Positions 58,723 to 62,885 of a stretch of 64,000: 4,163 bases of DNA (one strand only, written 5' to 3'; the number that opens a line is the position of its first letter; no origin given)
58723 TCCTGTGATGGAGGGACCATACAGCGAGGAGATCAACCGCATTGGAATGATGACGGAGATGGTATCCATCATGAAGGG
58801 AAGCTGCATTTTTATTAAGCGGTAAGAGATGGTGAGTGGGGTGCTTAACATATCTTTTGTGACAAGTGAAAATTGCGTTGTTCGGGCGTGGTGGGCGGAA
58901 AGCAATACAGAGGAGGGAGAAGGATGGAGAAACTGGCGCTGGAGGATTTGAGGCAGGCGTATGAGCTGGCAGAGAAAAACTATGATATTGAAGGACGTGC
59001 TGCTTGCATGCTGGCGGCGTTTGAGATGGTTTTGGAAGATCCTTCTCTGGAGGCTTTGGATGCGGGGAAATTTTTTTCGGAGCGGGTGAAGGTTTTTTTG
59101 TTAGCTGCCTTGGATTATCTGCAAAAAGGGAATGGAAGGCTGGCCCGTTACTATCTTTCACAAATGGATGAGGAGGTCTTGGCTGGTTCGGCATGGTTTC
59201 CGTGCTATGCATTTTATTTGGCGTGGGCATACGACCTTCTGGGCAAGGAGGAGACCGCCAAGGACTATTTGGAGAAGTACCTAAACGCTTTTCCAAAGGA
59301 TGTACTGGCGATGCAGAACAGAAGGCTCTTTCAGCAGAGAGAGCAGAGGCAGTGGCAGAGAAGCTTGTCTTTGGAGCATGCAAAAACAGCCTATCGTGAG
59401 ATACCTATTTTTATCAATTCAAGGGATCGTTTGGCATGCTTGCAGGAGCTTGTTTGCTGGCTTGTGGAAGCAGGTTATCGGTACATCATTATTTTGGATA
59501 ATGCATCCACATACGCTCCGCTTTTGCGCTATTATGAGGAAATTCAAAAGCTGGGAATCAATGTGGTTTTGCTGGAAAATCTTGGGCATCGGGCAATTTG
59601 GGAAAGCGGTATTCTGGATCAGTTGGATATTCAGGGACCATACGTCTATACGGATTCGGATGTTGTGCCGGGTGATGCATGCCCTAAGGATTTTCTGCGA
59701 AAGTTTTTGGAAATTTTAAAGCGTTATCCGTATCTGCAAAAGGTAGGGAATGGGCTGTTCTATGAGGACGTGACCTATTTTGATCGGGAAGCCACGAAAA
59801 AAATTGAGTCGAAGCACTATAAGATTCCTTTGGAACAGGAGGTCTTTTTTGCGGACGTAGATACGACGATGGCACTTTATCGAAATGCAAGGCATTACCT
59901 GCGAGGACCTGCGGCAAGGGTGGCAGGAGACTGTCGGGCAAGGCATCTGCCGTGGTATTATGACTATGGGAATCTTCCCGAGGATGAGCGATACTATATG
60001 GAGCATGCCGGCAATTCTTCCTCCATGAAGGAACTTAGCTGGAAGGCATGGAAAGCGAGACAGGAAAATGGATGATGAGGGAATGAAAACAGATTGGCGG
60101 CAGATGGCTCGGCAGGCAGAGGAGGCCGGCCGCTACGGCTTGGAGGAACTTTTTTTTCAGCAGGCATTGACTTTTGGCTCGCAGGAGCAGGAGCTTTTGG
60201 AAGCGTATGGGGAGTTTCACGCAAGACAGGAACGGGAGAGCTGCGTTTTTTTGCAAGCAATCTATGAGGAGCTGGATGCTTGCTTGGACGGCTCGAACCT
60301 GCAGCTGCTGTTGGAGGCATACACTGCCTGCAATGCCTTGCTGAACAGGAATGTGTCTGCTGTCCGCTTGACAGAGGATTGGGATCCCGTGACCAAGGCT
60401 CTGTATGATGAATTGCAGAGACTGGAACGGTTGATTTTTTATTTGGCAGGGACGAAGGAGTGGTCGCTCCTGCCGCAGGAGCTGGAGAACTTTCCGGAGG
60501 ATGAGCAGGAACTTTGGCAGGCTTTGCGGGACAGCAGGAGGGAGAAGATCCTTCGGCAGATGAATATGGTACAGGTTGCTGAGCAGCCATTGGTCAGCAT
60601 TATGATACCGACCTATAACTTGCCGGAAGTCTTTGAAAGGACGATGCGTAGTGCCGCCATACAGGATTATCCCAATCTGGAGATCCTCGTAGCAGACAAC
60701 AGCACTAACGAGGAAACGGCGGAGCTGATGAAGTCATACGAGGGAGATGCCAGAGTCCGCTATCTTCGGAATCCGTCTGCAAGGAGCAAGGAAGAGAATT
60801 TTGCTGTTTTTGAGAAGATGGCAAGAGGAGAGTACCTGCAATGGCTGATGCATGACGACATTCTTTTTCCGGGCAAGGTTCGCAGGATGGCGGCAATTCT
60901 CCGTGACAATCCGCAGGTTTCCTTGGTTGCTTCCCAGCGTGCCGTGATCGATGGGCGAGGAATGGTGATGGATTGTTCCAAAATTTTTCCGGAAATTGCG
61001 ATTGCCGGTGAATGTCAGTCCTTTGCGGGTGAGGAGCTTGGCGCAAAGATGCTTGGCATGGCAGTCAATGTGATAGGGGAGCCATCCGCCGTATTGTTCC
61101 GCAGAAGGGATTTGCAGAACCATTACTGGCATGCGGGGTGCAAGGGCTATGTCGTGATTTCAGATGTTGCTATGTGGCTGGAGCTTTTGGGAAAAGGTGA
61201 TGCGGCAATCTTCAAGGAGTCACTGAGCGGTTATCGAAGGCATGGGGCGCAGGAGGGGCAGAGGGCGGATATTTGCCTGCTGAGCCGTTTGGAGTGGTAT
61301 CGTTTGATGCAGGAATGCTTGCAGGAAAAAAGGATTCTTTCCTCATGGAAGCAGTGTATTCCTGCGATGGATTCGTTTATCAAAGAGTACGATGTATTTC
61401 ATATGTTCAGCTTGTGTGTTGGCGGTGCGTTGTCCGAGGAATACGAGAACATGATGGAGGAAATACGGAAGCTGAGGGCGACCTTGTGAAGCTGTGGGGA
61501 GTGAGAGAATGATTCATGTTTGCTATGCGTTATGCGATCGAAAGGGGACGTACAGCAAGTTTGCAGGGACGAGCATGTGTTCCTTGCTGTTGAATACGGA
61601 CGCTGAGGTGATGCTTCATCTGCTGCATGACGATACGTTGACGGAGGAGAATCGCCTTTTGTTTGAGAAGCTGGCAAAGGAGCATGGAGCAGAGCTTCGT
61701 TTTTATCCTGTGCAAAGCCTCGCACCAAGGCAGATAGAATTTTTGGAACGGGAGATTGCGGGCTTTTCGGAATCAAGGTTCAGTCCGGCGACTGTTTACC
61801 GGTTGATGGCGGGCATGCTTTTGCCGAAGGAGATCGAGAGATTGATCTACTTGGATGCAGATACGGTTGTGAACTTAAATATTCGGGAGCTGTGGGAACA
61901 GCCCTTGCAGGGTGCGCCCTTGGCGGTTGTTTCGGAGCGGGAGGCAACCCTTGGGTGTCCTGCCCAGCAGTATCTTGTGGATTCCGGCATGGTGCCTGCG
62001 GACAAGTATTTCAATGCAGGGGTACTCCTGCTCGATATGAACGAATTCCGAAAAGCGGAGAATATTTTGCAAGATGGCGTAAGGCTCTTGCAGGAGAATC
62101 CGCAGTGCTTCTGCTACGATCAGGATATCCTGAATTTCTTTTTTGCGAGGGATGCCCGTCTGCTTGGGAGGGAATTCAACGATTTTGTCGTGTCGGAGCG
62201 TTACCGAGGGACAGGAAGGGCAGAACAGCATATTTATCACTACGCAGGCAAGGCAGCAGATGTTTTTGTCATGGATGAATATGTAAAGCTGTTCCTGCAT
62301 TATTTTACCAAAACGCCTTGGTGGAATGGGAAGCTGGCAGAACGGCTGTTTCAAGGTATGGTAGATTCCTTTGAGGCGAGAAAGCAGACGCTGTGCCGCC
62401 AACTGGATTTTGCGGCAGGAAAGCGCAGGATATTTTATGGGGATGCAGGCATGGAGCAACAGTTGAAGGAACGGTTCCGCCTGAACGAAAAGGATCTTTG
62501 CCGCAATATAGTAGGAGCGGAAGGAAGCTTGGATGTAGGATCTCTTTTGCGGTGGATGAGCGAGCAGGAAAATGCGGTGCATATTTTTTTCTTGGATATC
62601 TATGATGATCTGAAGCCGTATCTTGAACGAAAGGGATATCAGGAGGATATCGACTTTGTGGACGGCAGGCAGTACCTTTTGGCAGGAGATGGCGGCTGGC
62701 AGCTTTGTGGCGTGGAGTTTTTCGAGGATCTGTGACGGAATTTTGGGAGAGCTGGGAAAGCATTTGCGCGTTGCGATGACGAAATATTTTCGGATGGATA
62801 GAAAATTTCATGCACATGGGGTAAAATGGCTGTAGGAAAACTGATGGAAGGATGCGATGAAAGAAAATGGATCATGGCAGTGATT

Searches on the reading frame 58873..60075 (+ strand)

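Call 11: search_protein_families(library=pfam, proteins=[window:58873-60075:+], max_evalue=0.001)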
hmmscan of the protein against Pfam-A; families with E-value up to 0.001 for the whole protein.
window:58873-60075:+ (400 aa): 1 family
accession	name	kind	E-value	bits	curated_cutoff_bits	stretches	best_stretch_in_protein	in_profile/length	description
PF13174.12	TPR_6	-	0.00044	21.1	26.3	1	114-142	4-32/33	Tetratricopeptide repeat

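Call 37: search_protein_families(library=ncbifam, proteins=[window:58873-60075:+], max_evalue=0.001)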
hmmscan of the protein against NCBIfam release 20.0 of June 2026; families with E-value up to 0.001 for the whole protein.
window:58873-60075:+ (400 aa): 0 families

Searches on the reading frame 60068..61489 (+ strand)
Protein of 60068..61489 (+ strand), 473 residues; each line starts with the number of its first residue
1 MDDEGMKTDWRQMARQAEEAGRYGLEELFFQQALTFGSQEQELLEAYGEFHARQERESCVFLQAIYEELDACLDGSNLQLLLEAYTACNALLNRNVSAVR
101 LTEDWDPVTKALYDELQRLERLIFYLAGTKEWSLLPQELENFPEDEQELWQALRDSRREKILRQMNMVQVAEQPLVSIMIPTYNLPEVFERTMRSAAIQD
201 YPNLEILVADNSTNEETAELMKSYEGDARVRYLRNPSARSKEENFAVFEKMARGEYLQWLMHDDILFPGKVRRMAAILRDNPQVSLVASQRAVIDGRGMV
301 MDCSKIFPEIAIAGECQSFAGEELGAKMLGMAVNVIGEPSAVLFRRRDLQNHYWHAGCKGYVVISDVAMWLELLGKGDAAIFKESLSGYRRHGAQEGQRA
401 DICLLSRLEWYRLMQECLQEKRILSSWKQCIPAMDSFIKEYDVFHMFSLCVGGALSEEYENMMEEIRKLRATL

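Call 11: search_protein_families(library=pfam, proteins=[window:60068-61489:+], max_evalue=0.001)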
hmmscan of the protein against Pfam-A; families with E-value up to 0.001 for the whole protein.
window:60068-61489:+ (473 aa): 2 families
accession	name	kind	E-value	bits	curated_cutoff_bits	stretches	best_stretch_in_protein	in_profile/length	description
PF00535.33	Glycos_transf_2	-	2.4e-18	67.1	23.3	1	177-296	1-121/168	Glycosyl transferase family 2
PF13641.12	Glyco_tranf_2_3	-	1.8e-08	35.1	27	1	174-313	2-143/230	Glycosyltransferase like family 2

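Call 37: search_protein_families(library=ncbifam, proteins=[window:60068-61489:+], max_evalue=0.001)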
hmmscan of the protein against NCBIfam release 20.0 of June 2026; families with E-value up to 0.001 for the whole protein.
window:60068-61489:+ (473 aa): 16 families
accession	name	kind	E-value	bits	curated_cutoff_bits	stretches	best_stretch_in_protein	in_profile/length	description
NF047683.1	TeichurnBiosyTuaG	equivalog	2e-14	53.9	400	1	171-282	3-115/252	teichuronic acid biosynthesis protein TuaG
NF050050.1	ProtGlycPglI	equivalog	1.8e-12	47.3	500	1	174-273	2-103/306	GalNAc(5)-diNAcBac-PP-undecaprenol beta-1,3-glucosyltransferase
TIGR03937.1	PgaC_IcaA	equivalog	9.5e-12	44.6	422.3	1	159-289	31-161/407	poly-beta-1,6-N-acetyl-D-glucosamine synthase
TIGR04440.1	glyco_TIGR04440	domain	1.8e-10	41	70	1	176-293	2-121/215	TIGR00180 family glycosyltransferase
NF038299.1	EPS_HpsN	equivalog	1.6e-09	37.2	425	1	174-290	1-118/317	hormogonium polysaccharide biosynthesis glycosyltransferase HpsN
TIGR04017.1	WcaA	equivalog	4.4e-08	33.1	495.75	1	172-271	3-103/279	colanic acid biosynthesis glycosyltransferase WcaA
NF007453.0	PRK10018.1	equivalog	5.6e-08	32.8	382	1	171-272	3-105/280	colanic acid biosynthesis glycosyltransferase WcaA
TIGR03111.1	glyc2_xrt_Gpos1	hypoth_equivalog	6.6e-08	31.8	363.95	1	163-288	38-166/439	TIGR03111 family XrtG-associated glycosyltransferase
NF053739.1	GlytfEpsEBac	equivalog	6.9e-08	31.8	450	1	174-299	1-128/265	glycosyltransferase EpsE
NF007482.0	PRK10073.1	equivalog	1e-07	31.3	423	1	172-277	4-109/334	glycosyltransferase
TIGR04283.1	glyco_like_mftF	equivalog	2.2e-06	27.4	182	1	176-302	1-119/221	TIGR04283 family arsenosugar biosynthesis glycosyltransferase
TIGR04242.1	nodulat_NodC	equivalog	3.7e-06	26.2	550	1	156-285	30-162/395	chitooligosaccharide synthase NodC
TIGR03965.1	mycofact_glyco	equivalog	9.7e-06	24.7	280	1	166-289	66-189/467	mycofactocin biosynthesis glycosyltransferase MftF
TIGR03469.1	HpnB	hypoth_equivalog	0.00013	21.1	379.25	1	161-223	31-94/386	hopene-associated glycosyltransferase HpnB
NF003957.0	PRK05454.1-4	equivalog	0.00021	19.8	1131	1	214-300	195-284/645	glucans biosynthesis glucosyltransferase MdoH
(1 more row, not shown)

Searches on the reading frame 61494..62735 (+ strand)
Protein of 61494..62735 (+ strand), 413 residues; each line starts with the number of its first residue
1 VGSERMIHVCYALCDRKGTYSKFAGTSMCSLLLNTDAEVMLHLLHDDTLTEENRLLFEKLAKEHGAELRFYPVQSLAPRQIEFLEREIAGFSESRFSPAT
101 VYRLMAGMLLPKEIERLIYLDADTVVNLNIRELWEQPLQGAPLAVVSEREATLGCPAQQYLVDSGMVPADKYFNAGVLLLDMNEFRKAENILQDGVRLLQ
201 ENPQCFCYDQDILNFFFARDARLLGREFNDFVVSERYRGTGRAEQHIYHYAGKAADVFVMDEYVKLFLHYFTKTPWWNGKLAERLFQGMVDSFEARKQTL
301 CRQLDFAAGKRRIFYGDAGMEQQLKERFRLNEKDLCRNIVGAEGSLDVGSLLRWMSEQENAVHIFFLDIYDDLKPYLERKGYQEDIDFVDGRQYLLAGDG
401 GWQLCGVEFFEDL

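Call 11: search_protein_families(library=pfam, proteins=[window:61494-62735:+], max_evalue=0.001)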
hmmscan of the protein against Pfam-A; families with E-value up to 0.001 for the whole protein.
window:61494-62735:+ (413 aa): 2 families
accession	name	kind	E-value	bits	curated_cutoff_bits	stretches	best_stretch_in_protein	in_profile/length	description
PF01501.26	Glyco_transf_8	-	8.8e-29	101.3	24.3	1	19-253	9-245/253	Glycosyl transferase family 8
PF18404.7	Glyco_transf_24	-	1.6e-08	34.8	25.7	1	19-214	11-202/268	Glucosyltransferase 24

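Call 37: search_protein_families(library=ncbifam, proteins=[window:61494-62735:+], max_evalue=0.001)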
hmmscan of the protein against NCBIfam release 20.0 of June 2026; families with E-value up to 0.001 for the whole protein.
window:61494-62735:+ (413 aa): 1 family
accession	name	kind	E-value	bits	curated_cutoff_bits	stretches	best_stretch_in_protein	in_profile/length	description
NF011718.0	PRK15171.1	equivalog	2.2e-17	63.3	461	1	15-279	35-296/337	lipopolysaccharide 3-alpha-galactosyltransferase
